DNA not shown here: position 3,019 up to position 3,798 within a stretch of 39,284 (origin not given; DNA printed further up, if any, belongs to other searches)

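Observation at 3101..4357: Two-gene HEPN-like + ClpP-fold serine protease module precisely bracketed by ~65-bp direct repeats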

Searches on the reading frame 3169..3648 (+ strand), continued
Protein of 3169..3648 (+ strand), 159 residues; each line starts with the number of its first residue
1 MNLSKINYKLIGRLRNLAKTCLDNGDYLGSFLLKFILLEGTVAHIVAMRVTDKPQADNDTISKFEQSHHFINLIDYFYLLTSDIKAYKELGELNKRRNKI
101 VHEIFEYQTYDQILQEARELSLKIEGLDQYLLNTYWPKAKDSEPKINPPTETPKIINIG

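Call 48: find_encoding_contigs(protein=P0125, flank=5000, max_places=2)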
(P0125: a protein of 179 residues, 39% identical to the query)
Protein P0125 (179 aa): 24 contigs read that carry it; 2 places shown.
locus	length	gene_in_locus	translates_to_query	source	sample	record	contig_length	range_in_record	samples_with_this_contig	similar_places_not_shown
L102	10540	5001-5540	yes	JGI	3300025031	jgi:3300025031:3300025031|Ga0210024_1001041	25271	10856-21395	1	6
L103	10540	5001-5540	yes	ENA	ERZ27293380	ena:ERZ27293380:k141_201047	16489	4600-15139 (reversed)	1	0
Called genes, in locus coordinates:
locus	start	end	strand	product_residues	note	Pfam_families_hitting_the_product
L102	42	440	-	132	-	-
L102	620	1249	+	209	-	-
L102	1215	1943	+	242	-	PF08843:AbiEii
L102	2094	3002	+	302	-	-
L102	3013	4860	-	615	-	PF01726:LexA_DNA_bind, PF00717:Peptidase_S24, PF07669:Eco57I, PF02384:N6_Mtase, PF05175:MTS (weak), PF20473:MmeI_Mtase (faint)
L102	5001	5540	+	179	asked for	-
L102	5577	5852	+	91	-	-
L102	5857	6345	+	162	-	PF01936:NYN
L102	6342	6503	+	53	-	-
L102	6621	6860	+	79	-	PF09962:DUF2196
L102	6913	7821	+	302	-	PF00565:SNase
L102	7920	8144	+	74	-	PF21748:UPF0150 (weak)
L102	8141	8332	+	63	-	PF07927:HicA_toxin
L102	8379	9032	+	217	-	PF01936:NYN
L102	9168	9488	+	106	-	PF03819:MazG (faint)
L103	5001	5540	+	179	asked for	-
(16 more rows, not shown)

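Call 49: find_encoding_contigs(protein=P0127, flank=5000, max_places=2)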
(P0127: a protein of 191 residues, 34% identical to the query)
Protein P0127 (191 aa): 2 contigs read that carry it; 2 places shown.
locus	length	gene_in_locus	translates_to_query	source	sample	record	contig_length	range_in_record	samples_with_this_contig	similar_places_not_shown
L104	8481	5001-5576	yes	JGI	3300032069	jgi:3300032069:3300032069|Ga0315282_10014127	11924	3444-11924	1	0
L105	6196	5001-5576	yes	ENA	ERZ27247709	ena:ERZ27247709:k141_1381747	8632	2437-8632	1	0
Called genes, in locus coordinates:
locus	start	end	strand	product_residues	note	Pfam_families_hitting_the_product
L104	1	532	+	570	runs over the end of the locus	PF01555:N6_N4_Mtase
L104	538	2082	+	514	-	PF02463:SMC_N, PF13175:AAA_15, PF13476:AAA_23, PF00005:ABC_tran (faint), PF13304:AAA_21, PF13175:AAA_15 (weak)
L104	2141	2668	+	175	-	-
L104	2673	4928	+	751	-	PF00270:DEAD (weak), PF04851:ResIII, PF27151:YagJ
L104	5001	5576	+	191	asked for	-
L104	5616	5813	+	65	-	-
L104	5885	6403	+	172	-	PF04471:Mrr_cat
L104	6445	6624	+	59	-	-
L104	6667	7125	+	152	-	PF12641:Flavodoxin_3, PF12724:Flavodoxin_5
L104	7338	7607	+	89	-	-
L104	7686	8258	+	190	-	PF08713:DNA_alkylation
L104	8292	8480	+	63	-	?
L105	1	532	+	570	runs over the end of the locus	PF01555:N6_N4_Mtase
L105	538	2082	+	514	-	PF02463:SMC_N, PF13175:AAA_15, PF13476:AAA_23, PF00005:ABC_tran (faint), PF13304:AAA_21, PF13175:AAA_15 (weak)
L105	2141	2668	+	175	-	-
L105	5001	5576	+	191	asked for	-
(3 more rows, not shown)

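Call 58: search_protein_families(library=ncbifam, proteins=[L098:5458-6030:+, L098:5001-5453:+, L098:6095-7354:+, L098:4188-4970:+, L098:7436-7951:+], max_evalue=0.01)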
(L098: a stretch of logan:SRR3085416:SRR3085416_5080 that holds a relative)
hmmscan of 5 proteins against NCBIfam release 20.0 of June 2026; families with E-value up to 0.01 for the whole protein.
L098:5458-6030:+ (190 aa): 10 families
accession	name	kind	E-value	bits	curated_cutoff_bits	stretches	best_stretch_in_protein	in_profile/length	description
NF009205.0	PRK12553.1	subfamily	1.8e-22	80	228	1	10-166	43-202/211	ATP-dependent Clp protease proteolytic subunit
NF001368.0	PRK00277.1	subfamily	1.9e-17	63.8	249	1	32-166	61-195/203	ATP-dependent Clp protease proteolytic subunit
NF011089.0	PRK14512.1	equivalog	2.8e-14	53.3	251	1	33-167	58-192/200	ATP-dependent Clp protease proteolytic subunit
NF045542.1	Clp_rel_HeadMat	equivalog_domain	1e-13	51.6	120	1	30-163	31-163/165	head maturation protease, ClpP-related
TIGR00493.1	clpP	equivalog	3.8e-13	49.6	308.6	1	32-163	56-187/192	ATP-dependent Clp endopeptidase proteolytic subunit ClpP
NF045540.1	scaf_prot_MCP1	exception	4.3e-12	45.5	475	1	30-165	27-160/652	ClpP-like prohead protease/major capsid protein fusion protein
NF009203.0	PRK12551.1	equivalog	3.8e-11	43.1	359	1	33-173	55-195/196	ATP-dependent Clp protease proteolytic subunit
NF011091.0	PRK14514.1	equivalog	2.2e-10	40.5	361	1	31-163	82-214/221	ATP-dependent Clp endopeptidase proteolytic subunit ClpP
NF011090.0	PRK14513.1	equivalog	6.5e-08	32.6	347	1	34-169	58-193/201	ATP-dependent Clp protease proteolytic subunit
NF009204.0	PRK12552.1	equivalog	0.00013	21.5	263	1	54-164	100-210/225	ATP-dependent Clp protease proteolytic subunit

L098:5001-5453:+ (150 aa): 0 families

L098:6095-7354:+ (419 aa): 0 families

L098:4188-4970:+ (260 aa): 6 families
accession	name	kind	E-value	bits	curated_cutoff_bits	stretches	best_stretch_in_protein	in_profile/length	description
TIGR04470.1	rSAM_mob_pairB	equivalog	1.4e-48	165.7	410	1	7-225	3-221/285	radical SAM mobile pair protein B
NF033668.1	rSAM_PA0069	hypoth_equivalog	3.1e-39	135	360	1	2-194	35-241/348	PA0069 family radical SAM protein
NF038135.1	rSAM_Rv2578c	equivalog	1.4e-24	86.7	430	1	3-194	38-243/317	Rv2578c family radical SAM protein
NF038136.1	rSAM_Rv_intein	exception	8.9e-19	67.7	700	2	61-194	358-500/574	intein-containing Rv2578c family radical SAM protein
TIGR04070.1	photo_TT_lyase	equivalog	3.7e-07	29.4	400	1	15-236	70-297/338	spore photoproduct lyase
NF012164.0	AlbA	equivalog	0.0018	16.8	850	1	101-214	179-296/442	subtilosin maturase AlbA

L098:7436-7951:+ (171 aa): 0 families

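Call 65: find_related_loci(query=L098:5458-6030:+, collection=viral_contigs, flank=5000)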
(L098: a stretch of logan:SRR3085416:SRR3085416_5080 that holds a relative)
Query L098:5458-6030:+ (190 aa) in viral_contigs; peptide patterns used: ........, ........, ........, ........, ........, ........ (x = any residue, [..] = any of these).
5 stretches matched a pattern, but none encodes a relative of the query by tblastn (E <= 1e-3).

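Call 66: find_related_loci(query=window:3169-3648:+, collection=viral_contigs, flank=5000)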
Query window:3169-3648:+ (159 aa) in viral_contigs; peptide patterns used: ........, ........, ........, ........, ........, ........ (x = any residue, [..] = any of these).
10 stretches matched a pattern, but none encodes a relative of the query by tblastn (E <= 1e-3).

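Call 68: search_protein_families(library=phrogs, proteins=[window:3169-3648:+, L098:5458-6030:+, L098:5001-5453:+], max_evalue=0.01)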
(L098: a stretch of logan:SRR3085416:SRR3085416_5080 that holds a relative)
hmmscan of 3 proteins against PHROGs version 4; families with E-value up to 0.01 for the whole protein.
window:3169-3648:+ (159 aa): 1 family
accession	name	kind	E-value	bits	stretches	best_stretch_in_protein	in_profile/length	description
phrog_8340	-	unknown function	0.0055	17.8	1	62-126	62-123/152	-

L098:5458-6030:+ (190 aa): 9 families
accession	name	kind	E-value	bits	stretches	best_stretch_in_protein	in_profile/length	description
phrog_94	-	head and packaging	3.6e-19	70.7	1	25-163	100-247/622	head maturation protease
phrog_2976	-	head and packaging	1.7e-13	52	1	31-169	50-185/394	head maturation protease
phrog_1684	-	head and packaging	1.6e-12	48.6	1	23-171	62-208/284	head maturation protease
phrog_133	-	head and packaging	9.3e-12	45.4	1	32-164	47-177/668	head maturation protease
phrog_53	-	head and packaging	8.2e-10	39.5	1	29-165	112-278/583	head maturation protease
phrog_33547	-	unknown function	1.2e-06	28.7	1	36-165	32-158/357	-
phrog_1827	-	other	6.9e-06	26.5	1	36-113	55-131/202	ATP-dependent protease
phrog_5410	-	other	1.8e-05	25.1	1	36-105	58-127/323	ATP-dependent protease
phrog_3348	-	unknown function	0.0003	21.2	1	31-162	65-194/386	-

L098:5001-5453:+ (150 aa): 0 families

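Call 72: list_cluster_members(proteins=[P0126, P0128, P0129, P0130, P0131, P0133, P0134, P0135, P0138, P0139])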
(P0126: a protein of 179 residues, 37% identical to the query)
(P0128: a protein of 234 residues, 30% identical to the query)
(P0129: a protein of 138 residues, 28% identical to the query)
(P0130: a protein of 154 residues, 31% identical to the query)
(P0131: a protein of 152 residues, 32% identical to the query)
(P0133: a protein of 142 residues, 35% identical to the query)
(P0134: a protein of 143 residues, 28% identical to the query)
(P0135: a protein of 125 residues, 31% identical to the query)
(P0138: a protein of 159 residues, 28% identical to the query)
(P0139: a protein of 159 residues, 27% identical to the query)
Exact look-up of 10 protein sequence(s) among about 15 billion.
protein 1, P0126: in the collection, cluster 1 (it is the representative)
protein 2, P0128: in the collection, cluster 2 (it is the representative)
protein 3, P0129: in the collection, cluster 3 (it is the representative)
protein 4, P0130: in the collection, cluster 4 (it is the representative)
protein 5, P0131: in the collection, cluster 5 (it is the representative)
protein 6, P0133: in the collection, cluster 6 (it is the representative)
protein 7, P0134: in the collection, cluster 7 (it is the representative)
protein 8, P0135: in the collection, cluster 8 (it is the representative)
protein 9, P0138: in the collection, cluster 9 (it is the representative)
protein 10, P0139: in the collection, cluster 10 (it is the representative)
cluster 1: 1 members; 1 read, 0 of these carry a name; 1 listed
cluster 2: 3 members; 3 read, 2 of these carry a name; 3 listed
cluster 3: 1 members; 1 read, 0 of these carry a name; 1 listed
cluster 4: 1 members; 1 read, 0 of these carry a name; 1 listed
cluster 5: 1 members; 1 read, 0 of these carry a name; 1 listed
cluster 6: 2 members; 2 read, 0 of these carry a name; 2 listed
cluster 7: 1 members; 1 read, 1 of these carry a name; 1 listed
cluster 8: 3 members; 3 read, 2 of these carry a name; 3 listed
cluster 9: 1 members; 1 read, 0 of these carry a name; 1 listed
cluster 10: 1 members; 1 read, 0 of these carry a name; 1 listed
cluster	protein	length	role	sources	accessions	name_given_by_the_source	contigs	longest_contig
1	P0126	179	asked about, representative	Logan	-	-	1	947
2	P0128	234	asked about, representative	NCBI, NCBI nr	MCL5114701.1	MAG: hypothetical protein M1604_02925 [Patescibacteria group bacterium] | hypothetical protein [Patescibacteria group bacterium]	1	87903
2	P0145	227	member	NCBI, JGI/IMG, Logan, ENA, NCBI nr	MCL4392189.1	hypothetical protein M1413_02535 [Patescibacteria group bacterium] | hypothetical protein [Patescibacteria group bacterium]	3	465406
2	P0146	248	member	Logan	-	-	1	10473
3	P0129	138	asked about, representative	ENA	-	-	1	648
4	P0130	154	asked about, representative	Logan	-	-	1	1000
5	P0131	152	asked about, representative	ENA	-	-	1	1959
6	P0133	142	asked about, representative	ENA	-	-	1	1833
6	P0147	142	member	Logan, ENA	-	-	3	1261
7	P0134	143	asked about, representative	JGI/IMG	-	hypothetical protein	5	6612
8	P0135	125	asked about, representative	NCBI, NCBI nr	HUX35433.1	MAG TPA: hypothetical protein VMV71_00175, partial [Candidatus Paceibacterota bacterium] | hypothetical protein [Candidatus Paceibacterota bacterium]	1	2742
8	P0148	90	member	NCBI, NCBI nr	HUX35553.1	MAG TPA: hypothetical protein VMV71_00805, partial [Candidatus Paceibacterota bacterium] | hypothetical protein [Candidatus Paceibacterota bacterium]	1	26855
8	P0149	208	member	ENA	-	-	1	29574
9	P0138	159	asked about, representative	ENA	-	-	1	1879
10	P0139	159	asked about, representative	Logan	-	-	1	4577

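Call 73: find_encoding_contigs(protein=P0128, flank=5000, max_places=2)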
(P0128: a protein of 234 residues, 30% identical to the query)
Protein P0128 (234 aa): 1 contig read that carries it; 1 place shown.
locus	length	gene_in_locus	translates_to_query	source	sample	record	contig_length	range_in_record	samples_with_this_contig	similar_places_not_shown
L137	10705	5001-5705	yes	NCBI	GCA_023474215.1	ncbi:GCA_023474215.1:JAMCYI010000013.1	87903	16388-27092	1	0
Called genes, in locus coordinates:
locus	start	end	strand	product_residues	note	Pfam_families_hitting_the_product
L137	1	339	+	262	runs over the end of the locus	-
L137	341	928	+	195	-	-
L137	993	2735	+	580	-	-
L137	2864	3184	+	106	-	-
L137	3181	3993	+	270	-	PF02016:Peptidase_S66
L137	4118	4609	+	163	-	-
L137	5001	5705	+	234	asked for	-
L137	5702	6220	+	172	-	-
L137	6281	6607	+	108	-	-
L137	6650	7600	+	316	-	-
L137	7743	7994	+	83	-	-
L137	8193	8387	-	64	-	-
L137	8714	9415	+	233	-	PF01628:HrcA (weak)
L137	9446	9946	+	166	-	PF01025:GrpE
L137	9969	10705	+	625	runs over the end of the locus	PF00012:HSP70, PF06723:MreB_Mbl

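Call 89: search_protein_families(library=padloc, proteins=[L098:5001-5453:+, L098:5458-6030:+], max_evalue=0.01)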
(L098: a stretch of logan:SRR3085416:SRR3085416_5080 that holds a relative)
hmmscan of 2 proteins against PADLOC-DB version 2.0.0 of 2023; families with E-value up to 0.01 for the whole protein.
L098:5001-5453:+ (150 aa): 0 families

L098:5458-6030:+ (190 aa): 0 families

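Call 99: fold_search(model_id=the predicted structure, library=viral)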
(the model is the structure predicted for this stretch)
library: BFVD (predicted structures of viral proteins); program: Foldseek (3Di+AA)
matches with E <= 10: 410; with E <= 0.001: 0
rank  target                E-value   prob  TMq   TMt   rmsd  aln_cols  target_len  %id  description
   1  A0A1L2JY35            1.5e-01  0.41  0.25  0.25  20.9       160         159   13  Uncharacterized protein [Aeribacillus phage AP45]
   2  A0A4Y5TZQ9            2.9e-01  0.87  0.38  0.38   8.7       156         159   12  (no name in the UniProt tables at hand)
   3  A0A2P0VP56            3.9e-01  0.72  0.30  0.30  13.8       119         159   15  Uncharacterized protein [Tetraselmis virus 1]
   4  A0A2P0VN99            3.9e-01  0.51  0.27  0.28  15.9       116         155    9  Uncharacterized protein [Tetraselmis virus 1]
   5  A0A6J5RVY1            4.3e-01  0.41  0.32  0.12  17.6       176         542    9  Uncharacterized protein [uncultured Caudovirales phage]
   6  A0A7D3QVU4            4.8e-01  0.28  0.26  0.09  16.8       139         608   13  Uncharacterized protein [Fadolivirus FV1/VV64]
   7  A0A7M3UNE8            5.9e-01  0.25  0.26  0.23  16.5       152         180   12  Uncharacterized protein [Pyramimonas orientalis virus 01B]
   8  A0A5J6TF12            6.2e-01  0.20  0.25  0.15  21.2       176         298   12  Helix-turn-helix DNA binding domain protein [Mycobacterium phage MalagasyRose]
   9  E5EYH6                6.2e-01  0.12  0.20  0.21  17.5       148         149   15  (no name in the UniProt tables at hand)
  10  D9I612                6.5e-01  0.13  0.22  0.23  20.0       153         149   15  Uncharacterized protein [Acinetobacter phage 133]
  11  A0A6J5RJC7            6.5e-01  0.12  0.20  0.10  19.8       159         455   12  Uncharacterized protein [uncultured Caudovirales phage]
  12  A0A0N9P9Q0            6.8e-01  0.25  0.24  0.14  17.3       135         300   10  (no name in the UniProt tables at hand)
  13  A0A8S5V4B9            7.2e-01  0.44  0.31  0.33  14.9       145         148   14  Nucleoporin [Siphoviridae sp. ctNHg2]
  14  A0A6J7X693            7.2e-01  0.15  0.23  0.10  17.6       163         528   15  Uncharacterized protein [uncultured Caudovirales phage]
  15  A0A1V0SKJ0            7.6e-01  0.13  0.23  0.15  22.3       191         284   17  SMODS and SLOG-associating 2TM effector domain-containing protein [Klosneuvirus KNV1]
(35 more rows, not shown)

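Call 103: search_dna_similar(query=window:3169-3648:+, collection=plasmids, mode=protein, max_evalue=0.01, max_rows=15)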
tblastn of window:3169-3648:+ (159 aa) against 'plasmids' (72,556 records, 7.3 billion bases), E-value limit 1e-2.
No match.
